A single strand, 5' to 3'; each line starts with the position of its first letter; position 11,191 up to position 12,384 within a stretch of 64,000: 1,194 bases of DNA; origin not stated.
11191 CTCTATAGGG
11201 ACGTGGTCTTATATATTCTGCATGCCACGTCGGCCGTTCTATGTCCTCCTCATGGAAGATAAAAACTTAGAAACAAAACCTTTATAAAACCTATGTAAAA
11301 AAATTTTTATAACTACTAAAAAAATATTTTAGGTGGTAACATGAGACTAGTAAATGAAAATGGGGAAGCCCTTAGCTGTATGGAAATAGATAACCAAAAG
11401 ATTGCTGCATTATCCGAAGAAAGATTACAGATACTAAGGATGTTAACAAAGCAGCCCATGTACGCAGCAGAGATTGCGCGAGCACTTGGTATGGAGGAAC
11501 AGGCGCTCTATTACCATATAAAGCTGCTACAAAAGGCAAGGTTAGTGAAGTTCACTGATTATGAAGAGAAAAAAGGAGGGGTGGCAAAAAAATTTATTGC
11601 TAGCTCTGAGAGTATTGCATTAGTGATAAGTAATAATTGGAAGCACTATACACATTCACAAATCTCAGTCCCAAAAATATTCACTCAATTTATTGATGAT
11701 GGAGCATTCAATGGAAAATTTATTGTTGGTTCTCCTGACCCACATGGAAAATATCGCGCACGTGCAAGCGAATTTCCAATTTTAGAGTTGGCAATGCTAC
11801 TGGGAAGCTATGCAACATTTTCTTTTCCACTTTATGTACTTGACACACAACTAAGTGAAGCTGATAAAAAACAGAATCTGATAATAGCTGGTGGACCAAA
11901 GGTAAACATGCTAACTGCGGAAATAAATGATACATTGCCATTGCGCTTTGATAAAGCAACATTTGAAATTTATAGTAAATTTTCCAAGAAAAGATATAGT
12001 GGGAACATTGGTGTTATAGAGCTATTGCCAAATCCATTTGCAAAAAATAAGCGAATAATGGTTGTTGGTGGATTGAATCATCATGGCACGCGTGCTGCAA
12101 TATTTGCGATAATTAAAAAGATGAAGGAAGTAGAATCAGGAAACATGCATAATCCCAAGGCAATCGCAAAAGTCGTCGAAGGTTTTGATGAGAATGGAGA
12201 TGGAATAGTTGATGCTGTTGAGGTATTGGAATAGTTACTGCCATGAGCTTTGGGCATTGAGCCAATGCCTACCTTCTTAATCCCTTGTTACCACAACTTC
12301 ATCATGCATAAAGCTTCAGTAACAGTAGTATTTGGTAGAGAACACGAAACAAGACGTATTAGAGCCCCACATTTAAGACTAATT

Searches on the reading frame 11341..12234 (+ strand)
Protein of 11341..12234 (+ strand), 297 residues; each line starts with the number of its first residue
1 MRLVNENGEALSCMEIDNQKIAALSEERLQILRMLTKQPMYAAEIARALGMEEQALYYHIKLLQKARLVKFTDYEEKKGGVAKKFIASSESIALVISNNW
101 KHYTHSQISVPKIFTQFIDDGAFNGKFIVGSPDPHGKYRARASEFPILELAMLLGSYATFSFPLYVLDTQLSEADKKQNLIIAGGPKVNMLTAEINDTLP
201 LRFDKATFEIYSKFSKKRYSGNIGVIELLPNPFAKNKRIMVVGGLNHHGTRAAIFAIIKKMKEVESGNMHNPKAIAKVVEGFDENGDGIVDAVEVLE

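Call 23: search_protein_families(library=pfam, proteins=[window:11341-12234:+])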
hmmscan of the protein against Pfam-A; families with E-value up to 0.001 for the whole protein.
window:11341-12234:+ (297 aa): 7 families
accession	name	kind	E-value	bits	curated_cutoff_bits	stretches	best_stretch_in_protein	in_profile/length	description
PF12840.13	HTH_20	-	5.5e-13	49.1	27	1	25-70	3-49/51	Helix-turn-helix domain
PF05124.17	S_layer_C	-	2.1e-10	41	23.9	1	158-260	90-176/177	S-layer like family, outer domain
PF01022.26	HTH_5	-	1.4e-09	38.1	22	1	26-70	2-46/47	Bacterial regulatory protein, arsR family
PF12802.13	MarR_2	-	3.5e-05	24.3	27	1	29-72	8-53/61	MarR family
PF25212.1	HVO_A0114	-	0.0001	22.5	27.6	1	22-78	18-75/84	HVO_A0114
PF21476.4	PF0610-like_N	-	0.0003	21.4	33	1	28-65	3-40/50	PF0610-like, N-terminal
PF08279.18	HTH_11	-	0.00094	19.5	25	0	28-66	2-42/55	HTH domain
